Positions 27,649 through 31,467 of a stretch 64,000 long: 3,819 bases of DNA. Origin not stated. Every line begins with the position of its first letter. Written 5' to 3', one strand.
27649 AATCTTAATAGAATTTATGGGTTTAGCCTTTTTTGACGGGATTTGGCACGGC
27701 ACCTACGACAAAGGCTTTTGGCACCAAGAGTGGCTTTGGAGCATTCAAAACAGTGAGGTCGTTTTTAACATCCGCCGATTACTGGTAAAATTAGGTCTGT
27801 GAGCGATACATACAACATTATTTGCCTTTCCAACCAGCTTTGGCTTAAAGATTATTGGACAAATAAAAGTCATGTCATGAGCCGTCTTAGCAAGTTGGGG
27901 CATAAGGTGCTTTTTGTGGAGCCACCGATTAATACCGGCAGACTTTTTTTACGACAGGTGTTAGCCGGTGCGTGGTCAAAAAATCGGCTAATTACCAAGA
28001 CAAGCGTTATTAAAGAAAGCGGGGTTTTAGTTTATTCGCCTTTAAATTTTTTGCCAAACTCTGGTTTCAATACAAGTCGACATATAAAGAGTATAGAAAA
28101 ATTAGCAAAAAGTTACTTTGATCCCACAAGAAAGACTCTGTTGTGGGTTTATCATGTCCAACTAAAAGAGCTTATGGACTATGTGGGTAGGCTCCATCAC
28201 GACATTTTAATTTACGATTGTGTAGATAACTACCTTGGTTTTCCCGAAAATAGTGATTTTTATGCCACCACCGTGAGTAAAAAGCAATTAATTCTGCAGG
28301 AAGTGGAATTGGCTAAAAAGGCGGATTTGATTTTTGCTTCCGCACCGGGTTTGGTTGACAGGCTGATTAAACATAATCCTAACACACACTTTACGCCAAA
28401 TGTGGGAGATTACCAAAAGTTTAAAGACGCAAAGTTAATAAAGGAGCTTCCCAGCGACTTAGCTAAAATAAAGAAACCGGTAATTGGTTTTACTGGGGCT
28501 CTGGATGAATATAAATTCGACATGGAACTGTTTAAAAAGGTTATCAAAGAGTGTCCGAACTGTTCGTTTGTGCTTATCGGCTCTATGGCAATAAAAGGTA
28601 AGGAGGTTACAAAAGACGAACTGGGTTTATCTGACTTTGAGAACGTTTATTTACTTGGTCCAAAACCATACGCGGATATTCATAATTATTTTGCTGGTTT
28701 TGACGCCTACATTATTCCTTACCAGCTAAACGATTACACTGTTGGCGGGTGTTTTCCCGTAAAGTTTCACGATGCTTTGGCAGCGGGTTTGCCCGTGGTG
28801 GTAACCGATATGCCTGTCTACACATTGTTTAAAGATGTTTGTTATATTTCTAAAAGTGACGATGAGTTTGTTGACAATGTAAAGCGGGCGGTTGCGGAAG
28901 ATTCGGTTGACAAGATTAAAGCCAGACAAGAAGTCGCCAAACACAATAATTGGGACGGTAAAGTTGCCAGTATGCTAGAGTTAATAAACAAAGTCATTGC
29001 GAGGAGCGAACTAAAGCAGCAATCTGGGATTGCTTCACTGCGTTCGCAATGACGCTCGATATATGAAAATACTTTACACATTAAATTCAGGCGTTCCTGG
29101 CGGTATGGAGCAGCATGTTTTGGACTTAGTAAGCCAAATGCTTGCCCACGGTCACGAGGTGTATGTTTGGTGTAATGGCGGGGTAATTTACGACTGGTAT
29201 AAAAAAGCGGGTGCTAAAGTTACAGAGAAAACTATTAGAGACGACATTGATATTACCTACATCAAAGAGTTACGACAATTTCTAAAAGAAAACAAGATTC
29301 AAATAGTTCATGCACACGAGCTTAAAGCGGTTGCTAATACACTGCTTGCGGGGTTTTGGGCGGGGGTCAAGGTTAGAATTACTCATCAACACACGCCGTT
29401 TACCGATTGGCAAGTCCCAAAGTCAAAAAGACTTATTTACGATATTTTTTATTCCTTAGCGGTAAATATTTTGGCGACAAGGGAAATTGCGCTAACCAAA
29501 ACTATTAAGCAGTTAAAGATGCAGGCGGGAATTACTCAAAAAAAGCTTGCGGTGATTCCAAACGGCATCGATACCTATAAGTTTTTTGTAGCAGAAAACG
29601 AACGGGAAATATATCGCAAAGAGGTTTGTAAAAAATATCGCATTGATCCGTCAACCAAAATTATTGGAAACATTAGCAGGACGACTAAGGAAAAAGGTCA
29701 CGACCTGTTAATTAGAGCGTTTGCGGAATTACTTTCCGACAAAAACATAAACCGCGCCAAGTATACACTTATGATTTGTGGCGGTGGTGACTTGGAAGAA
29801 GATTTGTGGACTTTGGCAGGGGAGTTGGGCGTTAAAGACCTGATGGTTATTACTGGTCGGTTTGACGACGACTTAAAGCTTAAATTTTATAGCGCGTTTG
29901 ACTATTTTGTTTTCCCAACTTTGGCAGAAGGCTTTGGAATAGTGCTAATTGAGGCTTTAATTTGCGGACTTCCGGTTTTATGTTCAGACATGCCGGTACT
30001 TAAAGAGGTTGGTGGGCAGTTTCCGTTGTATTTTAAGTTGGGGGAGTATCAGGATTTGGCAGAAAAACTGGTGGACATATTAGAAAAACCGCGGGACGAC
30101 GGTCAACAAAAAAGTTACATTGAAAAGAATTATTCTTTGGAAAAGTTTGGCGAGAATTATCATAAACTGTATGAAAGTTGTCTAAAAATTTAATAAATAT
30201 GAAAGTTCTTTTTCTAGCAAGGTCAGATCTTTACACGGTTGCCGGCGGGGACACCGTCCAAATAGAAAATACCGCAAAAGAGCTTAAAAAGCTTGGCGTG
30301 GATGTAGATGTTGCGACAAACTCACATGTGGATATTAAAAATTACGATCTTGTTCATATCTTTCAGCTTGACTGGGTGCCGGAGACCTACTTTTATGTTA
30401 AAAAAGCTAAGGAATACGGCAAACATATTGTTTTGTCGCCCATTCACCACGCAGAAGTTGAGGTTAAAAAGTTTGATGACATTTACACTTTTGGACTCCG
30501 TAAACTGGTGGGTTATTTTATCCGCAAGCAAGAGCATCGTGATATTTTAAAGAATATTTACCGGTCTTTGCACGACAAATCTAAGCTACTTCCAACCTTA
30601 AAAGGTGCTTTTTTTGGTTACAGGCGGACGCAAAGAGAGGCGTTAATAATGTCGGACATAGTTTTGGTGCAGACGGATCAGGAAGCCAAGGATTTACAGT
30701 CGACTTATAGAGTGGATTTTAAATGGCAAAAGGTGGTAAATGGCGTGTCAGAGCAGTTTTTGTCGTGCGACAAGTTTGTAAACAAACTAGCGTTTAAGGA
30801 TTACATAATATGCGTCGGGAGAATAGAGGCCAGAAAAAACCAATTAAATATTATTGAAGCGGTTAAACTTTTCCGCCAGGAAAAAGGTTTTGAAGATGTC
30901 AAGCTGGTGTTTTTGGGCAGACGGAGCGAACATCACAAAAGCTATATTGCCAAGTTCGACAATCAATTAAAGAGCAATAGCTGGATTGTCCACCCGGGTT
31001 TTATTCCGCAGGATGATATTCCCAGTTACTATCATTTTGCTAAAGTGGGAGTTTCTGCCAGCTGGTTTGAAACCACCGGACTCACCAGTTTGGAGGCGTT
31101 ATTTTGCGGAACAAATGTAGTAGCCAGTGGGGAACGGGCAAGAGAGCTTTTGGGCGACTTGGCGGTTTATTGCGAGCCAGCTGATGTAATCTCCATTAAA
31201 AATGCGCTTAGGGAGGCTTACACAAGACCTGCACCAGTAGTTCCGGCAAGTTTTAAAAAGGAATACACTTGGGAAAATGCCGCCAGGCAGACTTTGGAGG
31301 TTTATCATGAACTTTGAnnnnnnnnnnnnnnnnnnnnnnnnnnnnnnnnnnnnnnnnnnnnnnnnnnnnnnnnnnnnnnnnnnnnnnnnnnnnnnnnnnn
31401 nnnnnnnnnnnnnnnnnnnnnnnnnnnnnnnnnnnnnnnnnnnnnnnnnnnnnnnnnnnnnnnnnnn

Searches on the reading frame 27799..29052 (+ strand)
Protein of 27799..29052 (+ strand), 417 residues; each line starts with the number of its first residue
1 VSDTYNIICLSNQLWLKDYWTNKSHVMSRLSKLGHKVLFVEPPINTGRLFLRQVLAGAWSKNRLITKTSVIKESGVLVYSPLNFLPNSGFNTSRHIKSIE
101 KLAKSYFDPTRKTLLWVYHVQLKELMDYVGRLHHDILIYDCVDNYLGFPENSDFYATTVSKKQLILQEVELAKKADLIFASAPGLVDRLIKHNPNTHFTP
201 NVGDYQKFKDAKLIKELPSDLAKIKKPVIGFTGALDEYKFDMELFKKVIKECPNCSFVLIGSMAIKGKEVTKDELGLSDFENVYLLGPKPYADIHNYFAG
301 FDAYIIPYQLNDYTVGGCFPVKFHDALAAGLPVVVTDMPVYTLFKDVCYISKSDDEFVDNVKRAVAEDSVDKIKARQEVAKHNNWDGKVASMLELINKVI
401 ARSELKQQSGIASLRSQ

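Call 4: search_protein_families(library=pfam, proteins=[window:27799-29052:+], max_evalue=0.01)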
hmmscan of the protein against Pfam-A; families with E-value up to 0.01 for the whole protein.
window:27799-29052:+ (417 aa): 3 families
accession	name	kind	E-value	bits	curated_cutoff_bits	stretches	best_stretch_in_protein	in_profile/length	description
PF13692.12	Glyco_trans_1_4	-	2.2e-11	44.6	27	1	226-363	1-138/142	Glycosyl transferases group 1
PF00534.26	Glycos_transf_1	-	5.3e-08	33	26.4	1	224-341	13-127/172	Glycosyl transferases group 1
PF13524.12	Glyco_trans_1_2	-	7.4e-05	23.2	25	1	244-393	5-143/144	Glycosyl transferase-like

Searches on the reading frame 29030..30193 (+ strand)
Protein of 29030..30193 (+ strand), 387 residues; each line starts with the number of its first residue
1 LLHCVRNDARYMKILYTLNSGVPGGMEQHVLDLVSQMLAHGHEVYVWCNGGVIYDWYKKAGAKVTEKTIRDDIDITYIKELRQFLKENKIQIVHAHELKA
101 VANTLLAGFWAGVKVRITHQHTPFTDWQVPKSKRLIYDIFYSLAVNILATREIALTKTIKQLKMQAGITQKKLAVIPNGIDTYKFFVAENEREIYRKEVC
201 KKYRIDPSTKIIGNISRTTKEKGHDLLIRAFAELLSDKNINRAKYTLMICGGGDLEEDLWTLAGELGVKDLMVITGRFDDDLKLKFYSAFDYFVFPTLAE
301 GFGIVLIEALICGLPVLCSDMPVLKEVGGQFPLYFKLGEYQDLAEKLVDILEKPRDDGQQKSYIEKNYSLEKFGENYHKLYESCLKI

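Call 4: search_protein_families(library=pfam, proteins=[window:29030-30193:+], max_evalue=0.01)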
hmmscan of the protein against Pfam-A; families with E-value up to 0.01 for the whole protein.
window:29030-30193:+ (387 aa): 6 families
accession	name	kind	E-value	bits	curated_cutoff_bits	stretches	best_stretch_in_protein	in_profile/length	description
PF00534.26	Glycos_transf_1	-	6.6e-28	97.8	26.4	1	200-363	6-165/172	Glycosyl transferases group 1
PF13692.12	Glyco_trans_1_4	-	2e-23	83.7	27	1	210-352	2-141/142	Glycosyl transferases group 1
PF13439.12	Glyco_transf_4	-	7.2e-20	72.1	28.5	1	23-182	1-168/170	Glycosyltransferase Family 4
PF13579.12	Glyco_trans_4_4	-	8.2e-11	42.9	29.7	1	24-179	1-158/158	Glycosyl transferase 4-like domain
PF20706.3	GT4-conflict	-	3.4e-07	30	26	1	219-320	209-312/385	Family 4 Glycosyltransferase in conflict systems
PF13477.12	Glyco_trans_4_2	-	2.7e-05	24.8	23.4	1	27-131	10-118/139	Glycosyl transferase 4-like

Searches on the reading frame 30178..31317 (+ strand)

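Call 4: search_protein_families(library=pfam, proteins=[window:30178-31317:+], max_evalue=0.01)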
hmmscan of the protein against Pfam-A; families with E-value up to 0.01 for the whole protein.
window:30178-31317:+ (379 aa): 4 families
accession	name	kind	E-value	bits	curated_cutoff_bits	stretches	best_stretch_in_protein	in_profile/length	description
PF00534.26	Glycos_transf_1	-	1.3e-17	64.3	26.4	1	207-351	15-159/172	Glycosyl transferases group 1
PF13692.12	Glyco_trans_1_4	-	2.3e-17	64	27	1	209-348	3-140/142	Glycosyl transferases group 1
PF20706.3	GT4-conflict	-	0.00057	19.4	26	1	210-318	200-312/385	Family 4 Glycosyltransferase in conflict systems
PF13439.12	Glyco_transf_4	-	0.0016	19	28.5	0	23-191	2-167/170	Glycosyltransferase Family 4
